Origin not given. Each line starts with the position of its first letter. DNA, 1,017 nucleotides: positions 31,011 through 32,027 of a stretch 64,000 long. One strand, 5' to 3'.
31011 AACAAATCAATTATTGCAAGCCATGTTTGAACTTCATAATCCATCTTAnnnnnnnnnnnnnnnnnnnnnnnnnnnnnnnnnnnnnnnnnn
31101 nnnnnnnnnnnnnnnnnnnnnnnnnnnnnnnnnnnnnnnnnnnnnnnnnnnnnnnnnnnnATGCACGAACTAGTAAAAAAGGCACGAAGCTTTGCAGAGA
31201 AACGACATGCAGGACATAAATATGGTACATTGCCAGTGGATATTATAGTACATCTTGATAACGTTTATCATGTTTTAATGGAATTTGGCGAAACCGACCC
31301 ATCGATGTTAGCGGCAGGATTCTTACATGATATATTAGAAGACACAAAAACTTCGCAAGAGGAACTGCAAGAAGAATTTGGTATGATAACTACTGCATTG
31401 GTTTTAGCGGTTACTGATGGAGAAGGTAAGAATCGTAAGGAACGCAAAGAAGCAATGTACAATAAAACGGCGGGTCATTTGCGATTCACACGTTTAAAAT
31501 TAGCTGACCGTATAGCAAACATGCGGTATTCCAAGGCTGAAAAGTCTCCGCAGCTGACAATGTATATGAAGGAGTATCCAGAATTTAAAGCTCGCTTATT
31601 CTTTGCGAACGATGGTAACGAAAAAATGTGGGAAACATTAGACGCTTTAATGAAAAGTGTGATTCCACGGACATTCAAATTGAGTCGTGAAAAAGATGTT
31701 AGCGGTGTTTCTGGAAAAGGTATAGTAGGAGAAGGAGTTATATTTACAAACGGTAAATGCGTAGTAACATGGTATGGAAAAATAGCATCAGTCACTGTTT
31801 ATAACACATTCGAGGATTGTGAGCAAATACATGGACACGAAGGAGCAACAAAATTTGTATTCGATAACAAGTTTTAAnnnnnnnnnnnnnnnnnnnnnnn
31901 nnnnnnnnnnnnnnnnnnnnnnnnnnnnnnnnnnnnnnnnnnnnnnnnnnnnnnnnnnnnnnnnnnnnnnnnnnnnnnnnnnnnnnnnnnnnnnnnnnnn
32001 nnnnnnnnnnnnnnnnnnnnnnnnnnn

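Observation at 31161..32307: Adjacent small alarmone hydrolase-like HD protein and NADAR domain protein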

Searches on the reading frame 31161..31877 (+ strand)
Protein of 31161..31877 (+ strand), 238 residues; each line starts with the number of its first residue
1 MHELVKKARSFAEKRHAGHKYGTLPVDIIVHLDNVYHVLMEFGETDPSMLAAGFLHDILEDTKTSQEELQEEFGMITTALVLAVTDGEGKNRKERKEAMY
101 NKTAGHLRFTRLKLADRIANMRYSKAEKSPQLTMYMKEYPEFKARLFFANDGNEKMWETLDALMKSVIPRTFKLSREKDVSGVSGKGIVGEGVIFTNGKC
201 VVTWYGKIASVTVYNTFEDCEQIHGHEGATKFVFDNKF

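Call 6: search_protein_families(library=pfam, proteins=[window:31161-31877:+], max_evalue=0.01)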
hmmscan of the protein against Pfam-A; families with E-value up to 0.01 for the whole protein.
window:31161-31877:+ (238 aa): 2 families
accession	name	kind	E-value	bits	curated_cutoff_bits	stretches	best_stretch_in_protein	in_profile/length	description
PF13328.12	HD_4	-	5.1e-12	46.2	27.2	1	8-133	1-136/156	HD domain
PF01966.28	HD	-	0.0047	17.6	22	1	31-111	4-90/116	HD domain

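Call 7: search_protein_families(library=phrogs, proteins=[window:31161-31877:+], max_evalue=0.001)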
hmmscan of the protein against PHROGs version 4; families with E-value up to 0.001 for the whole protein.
window:31161-31877:+ (238 aa): 4 families
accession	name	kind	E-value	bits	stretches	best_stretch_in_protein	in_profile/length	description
phrog_990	-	other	1.7e-28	101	1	1-156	151-304/374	metal-dependent phosphohydrolase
phrog_7499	-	unknown function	1.1e-23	83.8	1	167-234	15-83/91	-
phrog_32047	-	other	3.2e-09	37.5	1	3-114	22-136/301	phosphohydrolase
phrog_15275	-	unknown function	3.1e-05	24.7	1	14-126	44-153/223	-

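Call 9: search_dna_similar(query=window:31161-31877:+, collection=phages, mode=protein, max_rows=30)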
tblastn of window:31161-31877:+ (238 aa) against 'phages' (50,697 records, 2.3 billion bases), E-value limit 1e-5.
Records with a match: 246; places in all: 246; records where one place covers at least 80% of the query: 2.
Best place of each record, by identity: <60% 246.
By first word of the organism name: Streptomyces 117; Caulobacter 39; Pseudomonas 21; Bacillus 19; Vibrio 9; Bacteriophage 6; Nodularia 5; Burkholderia 4; Mycobacterium 4; Haloarcula 4; and 12 more.
By host as written in the record: Streptomyces griseus ATCC 10137 46; Streptomyces lividans JI 1326 28; Caulobacter vibrioides CB15 22; Pseudomonas syringae pv. actinidiae 16; - 12; Streptomyces viridochromogenes DSM40736 10; Streptomyces mirabilis NRRL B-2400 8; Caulobacter crescentus NA1000 6; and 47 more.
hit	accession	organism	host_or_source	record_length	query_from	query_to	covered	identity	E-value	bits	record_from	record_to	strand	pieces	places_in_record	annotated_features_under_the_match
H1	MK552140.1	Burkholderia phage BcepSaruman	Burkholderia cenocepacia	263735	3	214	89%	29.4%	2e-8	60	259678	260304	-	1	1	putative guanosine phosphopryohydrolase | hypothetical protein (x2)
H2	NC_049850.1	Burkholderia phage BcepSaruman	Burkholderia cenocepacia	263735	3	214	89%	29.4%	2e-8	60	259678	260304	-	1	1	metal-dependent phosphohydrolase | hypothetical protein (x2)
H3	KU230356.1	Nodularia phage vB_NpeS-2AV2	Nodularia sp. AV2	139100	8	146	58%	43.9%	2e-22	100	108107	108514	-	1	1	HD domain protein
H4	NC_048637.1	Nodularia phage vB_NpeS-2AV2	Nodularia sp. AV2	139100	8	146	58%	43.9%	2e-22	100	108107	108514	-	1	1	metal-dependent phosphohydrolase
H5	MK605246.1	Nodularia phage vB_NspS-kac68v162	Nodularia spumigena kac68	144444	8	146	58%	43.9%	2e-22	100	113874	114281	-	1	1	HD domain-containing protein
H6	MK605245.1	Nodularia phage vB_NspS-kac68v161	Nodularia spumigena kac68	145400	8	146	58%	43.9%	2e-22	100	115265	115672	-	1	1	HD domain-containing protein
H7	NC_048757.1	Nodularia phage vB_NspS-kac68v161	Nodularia spumigena kac68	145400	8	146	58%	43.9%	2e-22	100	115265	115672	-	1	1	metal-dependent phosphohydrolase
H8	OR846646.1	Enterococcus phage Efs 1-1-1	Enterococcus faecalis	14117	3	172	71%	33.7%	8e-13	73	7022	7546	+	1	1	record has no annotation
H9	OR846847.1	Listeria phage LM 4-11-1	Listeria monocytogenes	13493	4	182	75%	31.8%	2e-10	66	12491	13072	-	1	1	record has no annotation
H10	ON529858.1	Brevundimonas phage vB_BgoS-Bajun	Brevundimonas goettingensis LVF2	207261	11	160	63%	37.7%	5e-16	82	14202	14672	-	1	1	GTP pyrophosphokinase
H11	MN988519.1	Rhizobium phage RHph_I1_18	Rhizobium phaseoli I1_18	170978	5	160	66%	35.8%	2e-15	81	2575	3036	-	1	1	putative metal-dependent phosphohydrolase protein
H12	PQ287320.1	Caulobacter phage BL57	Caulobacter vibrioides CB15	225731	10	161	64%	36.0%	3e-12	71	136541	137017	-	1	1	hypothetical protein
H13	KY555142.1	Caulobacter phage Ccr10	Caulobacter crescentus NA1000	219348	11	161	63%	36.2%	4e-13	74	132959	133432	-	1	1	hypothetical protein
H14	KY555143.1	Caulobacter phage Ccr2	Caulobacter crescentus NA1000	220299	11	161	63%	36.2%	4e-13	74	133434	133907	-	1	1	hypothetical protein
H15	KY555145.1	Caulobacter phage Ccr29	Caulobacter crescentus NA1000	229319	11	161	63%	36.2%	4e-13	74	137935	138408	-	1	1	GTP pyrophosphokinase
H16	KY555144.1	Caulobacter phage Ccr5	Caulobacter crescentus NA1000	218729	11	161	63%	35.6%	3e-13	74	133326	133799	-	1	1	GTP pyrophosphokinase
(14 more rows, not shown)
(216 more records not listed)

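Call 11: search_solved_structures(query=window:31161-31877:+, max_evalue=0.01, show_alignments=3)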
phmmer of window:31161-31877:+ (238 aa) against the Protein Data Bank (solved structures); distinct sequences matched with E-value up to 0.01: 21.
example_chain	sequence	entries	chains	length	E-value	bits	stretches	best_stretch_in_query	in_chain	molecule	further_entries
8acu_A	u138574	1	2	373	4.6e-12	48.9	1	4-171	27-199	GTP pyrophosphokinase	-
6yxa_A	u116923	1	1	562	7.4e-12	48.3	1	4-170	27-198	GTP pyrophosphokinase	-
3nqw_A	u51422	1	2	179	1.2e-10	44.3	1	28-125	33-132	CG11900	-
6yvc_A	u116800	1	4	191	2.9e-09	39.8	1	7-149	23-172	Bifunctional (P)ppGpp synthetase/guanosine-3',5'-bis(Diphosphate) 3'-pyrophosphohydrolase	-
3nr1_A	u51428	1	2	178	3.8e-09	39.4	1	8-163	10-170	HD domain-containing protein 3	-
6z3n_AAA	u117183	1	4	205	3.9e-09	39.4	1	8-149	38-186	Hydrolase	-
7oiw_A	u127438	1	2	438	6.3e-09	38.7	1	3-165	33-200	GTP pyrophosphokinase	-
6z3o_AAA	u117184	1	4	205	1e-08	38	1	8-149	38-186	Small Alarmone Hydrolase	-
5vxa_A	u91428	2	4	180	3.7e-08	36.1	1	8-163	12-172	Guanosine-3',5'-bis(diphosphate) 3'-pyrophosphohydrolase MESH1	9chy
6s2t_A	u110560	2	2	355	1.2e-07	34.5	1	5-172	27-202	(P)ppGpp synthetase I, SpoT/RelA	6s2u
7ohg_A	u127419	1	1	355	1.2e-07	34.5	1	5-172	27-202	Guanosine-3',5'-bis(Diphosphate) 3'-pyrophosphohydrolase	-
6s2v_A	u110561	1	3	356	1.2e-07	34.5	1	5-172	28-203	(P)ppGpp synthetase I, SpoT/RelA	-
4yf1_A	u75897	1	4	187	3.5e-07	33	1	2-135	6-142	Lmo0812 protein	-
1vj7_A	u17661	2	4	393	7.9e-07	31.8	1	5-163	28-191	Bifunctional RELA/SPOT | Bifunctional (p)ppGpp synthase/hydrolase RelA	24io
7qps_A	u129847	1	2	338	1.4e-06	31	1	30-124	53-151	ACT domain protein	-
7qoc_A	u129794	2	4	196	3.7e-05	26.3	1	12-121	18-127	Guanosine polyphosphate pyrophosphohydrolases/synthetases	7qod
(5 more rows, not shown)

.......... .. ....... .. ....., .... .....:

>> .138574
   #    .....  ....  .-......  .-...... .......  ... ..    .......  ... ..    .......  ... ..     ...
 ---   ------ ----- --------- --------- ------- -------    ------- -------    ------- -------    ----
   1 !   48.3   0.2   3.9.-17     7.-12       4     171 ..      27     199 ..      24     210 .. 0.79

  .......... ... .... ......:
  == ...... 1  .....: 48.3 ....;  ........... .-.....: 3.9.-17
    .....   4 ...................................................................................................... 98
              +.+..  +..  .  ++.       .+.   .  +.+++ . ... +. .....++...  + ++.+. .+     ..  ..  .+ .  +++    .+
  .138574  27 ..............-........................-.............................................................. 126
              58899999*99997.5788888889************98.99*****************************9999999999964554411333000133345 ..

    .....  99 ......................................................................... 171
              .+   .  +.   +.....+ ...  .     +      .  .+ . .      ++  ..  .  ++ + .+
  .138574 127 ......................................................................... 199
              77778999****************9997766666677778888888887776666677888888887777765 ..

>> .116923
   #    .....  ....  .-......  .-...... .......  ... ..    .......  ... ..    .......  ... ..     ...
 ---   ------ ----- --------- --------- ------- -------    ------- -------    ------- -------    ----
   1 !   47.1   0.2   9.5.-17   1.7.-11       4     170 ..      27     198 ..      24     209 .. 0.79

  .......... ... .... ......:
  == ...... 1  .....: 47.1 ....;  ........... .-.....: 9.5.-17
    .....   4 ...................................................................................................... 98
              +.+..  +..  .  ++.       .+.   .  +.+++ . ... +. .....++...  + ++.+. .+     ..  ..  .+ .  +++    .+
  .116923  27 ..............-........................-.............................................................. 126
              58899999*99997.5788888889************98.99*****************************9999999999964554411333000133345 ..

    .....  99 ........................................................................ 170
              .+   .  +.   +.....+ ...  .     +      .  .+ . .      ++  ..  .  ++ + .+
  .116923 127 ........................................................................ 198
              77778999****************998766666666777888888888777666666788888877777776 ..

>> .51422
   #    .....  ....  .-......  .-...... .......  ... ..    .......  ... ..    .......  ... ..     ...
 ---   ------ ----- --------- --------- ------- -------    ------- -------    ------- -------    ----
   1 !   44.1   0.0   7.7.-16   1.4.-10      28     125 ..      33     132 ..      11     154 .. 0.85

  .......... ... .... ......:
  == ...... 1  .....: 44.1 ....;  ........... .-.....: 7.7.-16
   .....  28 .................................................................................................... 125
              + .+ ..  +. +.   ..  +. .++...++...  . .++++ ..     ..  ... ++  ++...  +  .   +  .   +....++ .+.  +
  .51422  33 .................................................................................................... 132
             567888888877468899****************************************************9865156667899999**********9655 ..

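Call 23: find_related_loci(query=window:31161-31877:+, collection=viral_contigs, flank=6000)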
Query window:31161-31877:+ (238 aa) in viral_contigs; peptide patterns used: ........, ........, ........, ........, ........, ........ (x = any residue, [..] = any of these).
11 stretches matched a pattern, but none encodes a relative of the query by tblastn (E <= 1e-3).

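Call 24: find_homologous_proteins(query=window:31161-31877:+)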
Query window:31161-31877:+ (238 aa): 221 proteins with E <= 0.001 among 379 candidates; the best 120 are listed.
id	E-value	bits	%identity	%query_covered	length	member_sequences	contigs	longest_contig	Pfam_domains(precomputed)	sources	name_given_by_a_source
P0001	8.6e-157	537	100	100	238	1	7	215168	PF26761.1,PF13328.13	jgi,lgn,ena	jgi:(p)ppGpp synthase/HD superfamily hydrolase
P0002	2.9e-103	362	69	100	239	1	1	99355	PF26761.1,PF13328.13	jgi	jgi:hypothetical protein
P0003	2.3e-96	339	64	100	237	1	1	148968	PF26761.1,PF13328.13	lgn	-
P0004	6.6e-96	338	66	100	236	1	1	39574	PF26761.1,PF13328.13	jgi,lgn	jgi:hypothetical protein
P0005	7.5e-95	335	63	100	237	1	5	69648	PF26761.1,PF13328.13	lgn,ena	-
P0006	7.9e-93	328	64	100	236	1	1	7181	PF26761.1,PF13328.13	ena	-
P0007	2.6e-78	280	58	98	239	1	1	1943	PF26761.1,PF13328.13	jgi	jgi:(p)ppGpp synthase/HD superfamily hydrolase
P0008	7.9e-73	262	67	75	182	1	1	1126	PF26761.1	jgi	jgi:hypothetical protein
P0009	1.3e-31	128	48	69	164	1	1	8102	PF13328.13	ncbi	-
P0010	1.3e-31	128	47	68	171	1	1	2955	PF13328.13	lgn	-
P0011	1.6e-31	127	44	67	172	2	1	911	PF13328.13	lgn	-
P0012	3.0e-31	126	50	66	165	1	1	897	PF13328.13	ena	-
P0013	2.2e-29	120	48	63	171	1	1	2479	PF13328.13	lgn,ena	-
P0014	4.4e-29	119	44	71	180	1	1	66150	PF13328.13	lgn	-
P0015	4.7e-29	119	43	69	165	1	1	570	PF13328.13,PF01966.29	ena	-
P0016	7.8e-29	119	44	69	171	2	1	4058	PF13328.13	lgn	-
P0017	9.6e-29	118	46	68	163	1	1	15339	PF13328.13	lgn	-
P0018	1.2e-28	118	43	69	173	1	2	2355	PF13328.13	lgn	-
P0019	1.4e-28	118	47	66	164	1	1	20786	PF13328.13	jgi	-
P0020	1.7e-28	118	46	67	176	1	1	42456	PF13328.13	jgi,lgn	jgi:(p)ppGpp synthase/HD superfamily hydrolase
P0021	1.7e-28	117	42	70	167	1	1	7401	PF13328.13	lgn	-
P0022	2.1e-28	117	48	61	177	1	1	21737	PF13328.13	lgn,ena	-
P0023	2.9e-28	117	48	66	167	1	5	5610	PF13328.13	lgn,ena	-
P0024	3.0e-28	117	43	70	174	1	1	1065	PF13328.13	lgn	-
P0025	4.9e-28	116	44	67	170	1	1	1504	PF13328.13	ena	-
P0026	6.1e-28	116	44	68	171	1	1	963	PF13328.13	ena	-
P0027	1.0e-27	115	50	60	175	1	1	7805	PF13328.13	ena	-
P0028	1.6e-27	114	46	66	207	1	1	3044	PF13328.13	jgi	jgi:(p)ppGpp synthase/HD superfamily hydrolase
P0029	2.9e-27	113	43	70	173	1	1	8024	PF13328.13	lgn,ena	-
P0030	3.9e-27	113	45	66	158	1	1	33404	PF13328.13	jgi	jgi:(p)ppGpp synthase/HD superfamily hydrolase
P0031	4.0e-27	113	40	68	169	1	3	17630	PF13328.13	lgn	-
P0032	6.1e-27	112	46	68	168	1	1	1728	PF13328.13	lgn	-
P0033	1.0e-26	112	42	68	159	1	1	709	PF13328.13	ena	-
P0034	1.5e-26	111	46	68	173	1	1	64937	PF13328.13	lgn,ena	-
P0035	1.6e-26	111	43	66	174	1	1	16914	PF13328.13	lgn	-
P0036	1.8e-26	111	50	59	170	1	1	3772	PF13328.13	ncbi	-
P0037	4.3e-26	110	41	67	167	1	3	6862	PF13328.13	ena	-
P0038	4.8e-26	109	47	61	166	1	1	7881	PF13328.13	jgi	jgi:(p)ppGpp synthase/HD superfamily hydrolase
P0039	7.2e-26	109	46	68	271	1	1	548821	PF13328.13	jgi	jgi:hypothetical protein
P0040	7.8e-26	109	47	61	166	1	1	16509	PF13328.13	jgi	jgi:(p)ppGpp synthase/HD superfamily hydrolase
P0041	1.1e-25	108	42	68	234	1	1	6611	PF13328.13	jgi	-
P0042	1.4e-25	108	46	63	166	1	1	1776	PF13328.13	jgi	-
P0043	1.4e-25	108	49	59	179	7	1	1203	PF13328.13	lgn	-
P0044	1.4e-25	108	41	70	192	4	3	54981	PF13328.13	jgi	jgi:(p)ppGpp synthase/HD superfamily hydrolase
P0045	1.7e-25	108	42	67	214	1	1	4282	PF13328.13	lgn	-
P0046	1.8e-25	108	47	61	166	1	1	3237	PF13328.13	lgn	-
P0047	1.8e-25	108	46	63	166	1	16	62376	PF13328.13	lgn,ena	-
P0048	2.1e-25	107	47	61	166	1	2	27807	PF13328.13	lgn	-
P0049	2.1e-25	107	42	68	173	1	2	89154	PF13328.13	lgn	-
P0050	2.2e-25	107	47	67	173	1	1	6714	PF13328.13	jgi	jgi:guanosine-3',5'-bis(diphosphate) 3'-pyrophosphohydrolase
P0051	2.7e-25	107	46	59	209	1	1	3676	PF13328.13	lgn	-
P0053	3.8e-25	107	42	67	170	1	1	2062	PF13328.13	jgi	-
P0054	4.3e-25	106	45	68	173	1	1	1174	PF13328.13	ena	-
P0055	4.6e-25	106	43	69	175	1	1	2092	PF13328.13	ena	-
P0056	6.7e-25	106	45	63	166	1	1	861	PF13328.13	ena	-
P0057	7.0e-25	106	44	67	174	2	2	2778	PF13328.13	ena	-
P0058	1.2e-24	105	46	63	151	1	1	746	PF13328.13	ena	-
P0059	1.6e-24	104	40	69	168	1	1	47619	PF13328.13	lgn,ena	-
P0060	2.1e-24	104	42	70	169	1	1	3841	PF13328.13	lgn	-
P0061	2.6e-24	104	39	69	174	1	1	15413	PF13328.13,PF01966.29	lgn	-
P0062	3.2e-24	103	44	68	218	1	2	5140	PF13328.13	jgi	-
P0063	3.3e-24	103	46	61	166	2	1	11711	PF13328.13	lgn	-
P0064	3.8e-24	103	43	68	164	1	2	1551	PF13328.13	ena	-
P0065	4.2e-24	103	42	67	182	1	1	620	PF13328.13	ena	-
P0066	7.3e-24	102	39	67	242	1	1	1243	PF13328.13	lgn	-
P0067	7.8e-24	102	45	66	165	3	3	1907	PF13328.13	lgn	-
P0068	8.1e-24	102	49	61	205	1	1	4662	PF13328.13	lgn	-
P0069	8.3e-24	102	46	68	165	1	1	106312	PF13328.13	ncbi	-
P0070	8.5e-24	102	45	62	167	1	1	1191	PF13328.13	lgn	-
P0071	8.5e-24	102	43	66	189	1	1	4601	PF13328.13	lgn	-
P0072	1.0e-23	102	45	64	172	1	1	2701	PF13328.13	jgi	jgi:(p)ppGpp synthase/HD superfamily hydrolase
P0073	1.0e-23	102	45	62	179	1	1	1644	PF13328.13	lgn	-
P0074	1.1e-23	102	43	71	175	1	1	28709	PF13328.13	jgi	jgi:guanosine-3',5'-bis(diphosphate) 3'-pyrophosphohydrolase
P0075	1.1e-23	102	45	59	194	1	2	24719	PF13328.13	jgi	jgi:(p)ppGpp synthase/HD superfamily hydrolase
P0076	1.3e-23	101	41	69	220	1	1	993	PF13328.13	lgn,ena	-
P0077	1.6e-23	101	41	66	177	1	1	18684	PF13328.13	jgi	jgi:(p)ppGpp synthase/HD superfamily hydrolase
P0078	1.6e-23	101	42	66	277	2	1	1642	PF13328.13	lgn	-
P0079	1.6e-23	101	38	68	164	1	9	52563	PF13328.13,PF01966.29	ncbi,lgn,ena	-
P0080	1.6e-23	101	38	83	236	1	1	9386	PF13328.13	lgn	-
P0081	2.0e-23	101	41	68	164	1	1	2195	PF13328.13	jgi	jgi:(p)ppGpp synthase/HD superfamily hydrolase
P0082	2.2e-23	101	42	68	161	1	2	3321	PF13328.13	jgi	jgi:(p)ppGpp synthase/HD superfamily hydrolase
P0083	2.3e-23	101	38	68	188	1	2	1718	PF13328.13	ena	-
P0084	3.1e-23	100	43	67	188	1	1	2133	PF13328.13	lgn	-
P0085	3.2e-23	100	42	66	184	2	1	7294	PF13328.13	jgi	jgi:(p)ppGpp synthase/HD superfamily hydrolase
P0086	3.3e-23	100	49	55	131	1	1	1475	PF13328.13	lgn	-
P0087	3.3e-23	100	38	68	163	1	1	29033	PF13328.13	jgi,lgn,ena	-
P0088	3.5e-23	100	40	69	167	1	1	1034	PF13328.13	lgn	-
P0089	4.8e-23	100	42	67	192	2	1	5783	PF13328.13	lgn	-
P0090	4.9e-23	100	39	68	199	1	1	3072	PF13328.13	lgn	-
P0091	5.5e-23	99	40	67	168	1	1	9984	PF13328.13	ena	-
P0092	6.0e-23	99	41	69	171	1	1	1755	PF13328.13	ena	-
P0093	6.5e-23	99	41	65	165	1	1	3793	PF13328.13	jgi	jgi:guanosine-3',5'-bis(diphosphate) 3'-pyrophosphohydrolase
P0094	8.0e-23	99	41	68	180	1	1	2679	PF13328.13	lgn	-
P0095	8.3e-23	99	41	68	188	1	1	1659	PF13328.13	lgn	-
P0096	8.5e-23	99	41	63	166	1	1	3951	PF13328.13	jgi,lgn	jgi:(p)ppGpp synthase/HD superfamily hydrolase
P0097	8.9e-23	99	43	64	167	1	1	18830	PF13328.13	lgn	-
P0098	1.1e-22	98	41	66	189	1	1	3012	PF13328.13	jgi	jgi:(p)ppGpp synthase/HD superfamily hydrolase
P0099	1.3e-22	98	40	69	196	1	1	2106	PF13328.13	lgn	-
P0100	1.3e-22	98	41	68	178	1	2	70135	PF13328.13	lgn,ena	-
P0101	1.3e-22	98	41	71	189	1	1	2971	PF13328.13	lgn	-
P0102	1.5e-22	98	42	67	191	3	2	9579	PF13328.13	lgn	-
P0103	1.6e-22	98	40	69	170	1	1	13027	PF13328.13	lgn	-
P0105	2.0e-22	98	42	71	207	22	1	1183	PF13328.13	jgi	jgi:guanosine-3',5'-bis(diphosphate) 3'-pyrophosphohydrolase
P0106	2.0e-22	98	38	69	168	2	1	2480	PF13328.13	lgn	-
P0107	2.2e-22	97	43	70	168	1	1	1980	PF13328.13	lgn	-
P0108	2.4e-22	97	42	68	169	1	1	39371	PF13328.13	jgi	jgi:guanosine-3',5'-bis(diphosphate) 3'-pyrophosphohydrolase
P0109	3.7e-22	97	48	61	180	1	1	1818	PF13328.13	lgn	-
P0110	4.1e-22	97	40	60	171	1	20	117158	PF13328.13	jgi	jgi:(p)ppGpp synthase/HD superfamily hydrolase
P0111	4.3e-22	97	40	68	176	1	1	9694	PF13328.13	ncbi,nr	ncbi:MAG: HD domain-containing protein [Flavobacteriales bacterium]|nr:HD domain-containing protein 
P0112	5.0e-22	96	38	67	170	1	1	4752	PF13328.13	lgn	-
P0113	6.3e-22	96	45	60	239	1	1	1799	PF13328.13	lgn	-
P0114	6.9e-22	96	42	68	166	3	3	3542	PF13328.13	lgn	-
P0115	8.3e-22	96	42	67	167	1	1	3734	PF13328.13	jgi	-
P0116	9.0e-22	95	40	71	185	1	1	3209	PF13328.13,PF01966.29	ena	-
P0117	1.1e-21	95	41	65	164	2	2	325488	PF13328.13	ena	-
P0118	1.2e-21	95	44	68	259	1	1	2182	PF13328.13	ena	-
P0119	1.4e-21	95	41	69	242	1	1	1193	PF13328.13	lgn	-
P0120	1.6e-21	95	38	68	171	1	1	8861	PF13328.13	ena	-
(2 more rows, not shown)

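Call 25: find_encoding_contigs(protein=P0002, flank=6000, max_places=3)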
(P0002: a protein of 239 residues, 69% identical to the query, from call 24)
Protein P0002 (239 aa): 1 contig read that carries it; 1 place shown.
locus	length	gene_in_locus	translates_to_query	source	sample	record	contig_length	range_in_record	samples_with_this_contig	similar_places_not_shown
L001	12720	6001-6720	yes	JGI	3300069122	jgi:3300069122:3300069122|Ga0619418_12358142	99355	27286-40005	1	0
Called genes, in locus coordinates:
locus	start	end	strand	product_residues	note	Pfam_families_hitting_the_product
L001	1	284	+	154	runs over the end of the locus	-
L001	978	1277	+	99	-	-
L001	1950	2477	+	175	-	-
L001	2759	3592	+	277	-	-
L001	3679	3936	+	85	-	-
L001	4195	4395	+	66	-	-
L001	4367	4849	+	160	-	-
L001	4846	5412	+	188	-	PF00588:SpoU_methylase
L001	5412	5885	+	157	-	-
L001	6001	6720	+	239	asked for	PF13328:HD_4, PF26761:Acb5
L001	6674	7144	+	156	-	PF08719:NADAR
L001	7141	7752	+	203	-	PF00149:Metallophos (weak)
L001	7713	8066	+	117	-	-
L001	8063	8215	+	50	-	-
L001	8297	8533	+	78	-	-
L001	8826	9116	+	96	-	-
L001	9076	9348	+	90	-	-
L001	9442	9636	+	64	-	-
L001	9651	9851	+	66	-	PF00313:CSD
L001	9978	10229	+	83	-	PF09723:Zn_ribbon_8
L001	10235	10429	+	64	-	-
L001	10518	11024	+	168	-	-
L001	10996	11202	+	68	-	-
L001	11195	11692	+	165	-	-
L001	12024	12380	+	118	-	-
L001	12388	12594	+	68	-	-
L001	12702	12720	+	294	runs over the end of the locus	-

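Call 26: find_encoding_contigs(protein=P0003, flank=6000, max_places=3)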
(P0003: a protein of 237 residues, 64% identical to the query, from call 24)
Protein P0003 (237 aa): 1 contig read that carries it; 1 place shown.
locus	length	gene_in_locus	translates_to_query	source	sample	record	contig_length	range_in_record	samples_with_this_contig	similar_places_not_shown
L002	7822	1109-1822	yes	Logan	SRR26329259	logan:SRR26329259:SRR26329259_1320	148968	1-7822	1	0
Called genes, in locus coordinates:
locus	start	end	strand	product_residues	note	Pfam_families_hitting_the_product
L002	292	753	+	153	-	-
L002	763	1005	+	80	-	-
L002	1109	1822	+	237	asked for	PF13328:HD_4, PF26761:Acb5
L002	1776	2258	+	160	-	PF08719:NADAR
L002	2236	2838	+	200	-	PF00149:Metallophos (weak)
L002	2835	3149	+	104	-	-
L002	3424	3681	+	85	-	-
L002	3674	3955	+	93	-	-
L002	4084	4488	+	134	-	-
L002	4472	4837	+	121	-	-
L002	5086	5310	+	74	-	-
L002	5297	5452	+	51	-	PF09723:Zn_ribbon_8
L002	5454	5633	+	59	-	-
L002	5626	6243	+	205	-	-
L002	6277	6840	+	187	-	PF03350:UPF0114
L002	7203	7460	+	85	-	-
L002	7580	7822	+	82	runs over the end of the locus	-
